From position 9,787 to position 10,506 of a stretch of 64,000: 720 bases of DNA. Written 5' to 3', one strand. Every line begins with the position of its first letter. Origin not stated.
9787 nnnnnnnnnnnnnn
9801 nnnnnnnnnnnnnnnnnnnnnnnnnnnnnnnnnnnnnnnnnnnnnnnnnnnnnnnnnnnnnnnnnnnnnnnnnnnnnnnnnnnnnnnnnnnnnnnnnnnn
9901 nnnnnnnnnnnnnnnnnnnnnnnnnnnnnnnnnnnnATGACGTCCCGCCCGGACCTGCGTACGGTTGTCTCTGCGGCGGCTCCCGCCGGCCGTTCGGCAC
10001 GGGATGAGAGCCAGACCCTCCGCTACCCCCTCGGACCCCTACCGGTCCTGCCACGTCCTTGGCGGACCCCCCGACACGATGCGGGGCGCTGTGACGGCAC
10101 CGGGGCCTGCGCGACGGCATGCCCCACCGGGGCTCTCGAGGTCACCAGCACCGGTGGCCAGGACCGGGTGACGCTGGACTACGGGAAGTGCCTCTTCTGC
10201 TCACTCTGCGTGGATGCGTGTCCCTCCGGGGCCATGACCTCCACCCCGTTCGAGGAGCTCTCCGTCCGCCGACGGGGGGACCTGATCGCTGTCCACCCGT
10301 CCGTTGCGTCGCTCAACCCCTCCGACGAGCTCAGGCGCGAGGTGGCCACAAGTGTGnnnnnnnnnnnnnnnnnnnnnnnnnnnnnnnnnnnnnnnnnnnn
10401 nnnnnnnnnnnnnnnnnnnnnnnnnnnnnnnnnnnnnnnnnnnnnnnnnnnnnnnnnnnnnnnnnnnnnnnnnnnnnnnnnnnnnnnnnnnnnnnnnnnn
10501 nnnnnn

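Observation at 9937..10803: Ferredoxin (NuoI/HycF-like) fused to the NuoB-like subunit; first cluster motif atypical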

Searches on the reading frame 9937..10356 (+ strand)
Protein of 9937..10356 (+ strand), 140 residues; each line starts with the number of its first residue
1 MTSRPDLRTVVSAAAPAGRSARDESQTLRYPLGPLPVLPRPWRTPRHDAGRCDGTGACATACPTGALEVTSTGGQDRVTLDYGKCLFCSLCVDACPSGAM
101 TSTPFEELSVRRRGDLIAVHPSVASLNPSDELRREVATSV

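Call 62: search_protein_representatives(protein=window:9937-10356:+)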
Query: 140 residues. Proteins with E-value up to 0.001 (for the whole library): 3819; up to 1e-10: 128; up to 1e-30: 0. The best 150 are listed.
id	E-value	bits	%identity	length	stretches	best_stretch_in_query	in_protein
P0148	1.6e-21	92.8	33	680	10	27-108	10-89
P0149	2.2e-19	85.9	34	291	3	41-106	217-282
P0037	1.7e-18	83.1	46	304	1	41-133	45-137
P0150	1.8e-16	76.5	44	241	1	26-137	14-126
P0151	7.1e-16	74.5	35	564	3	27-117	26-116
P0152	1.0e-15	74.0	39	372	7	77-101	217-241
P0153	1.2e-15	73.8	35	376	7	48-99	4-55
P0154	1.3e-15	73.7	41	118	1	27-120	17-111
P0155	2.3e-15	72.8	42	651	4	40-104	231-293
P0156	2.8e-15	72.6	41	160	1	22-118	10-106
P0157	5.2e-15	71.7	44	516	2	41-118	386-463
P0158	7.0e-15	71.3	44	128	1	25-118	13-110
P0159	7.5e-15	71.2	47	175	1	23-118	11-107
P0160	8.8e-15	71.0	30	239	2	22-135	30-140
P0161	1.5e-14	70.2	40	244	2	48-114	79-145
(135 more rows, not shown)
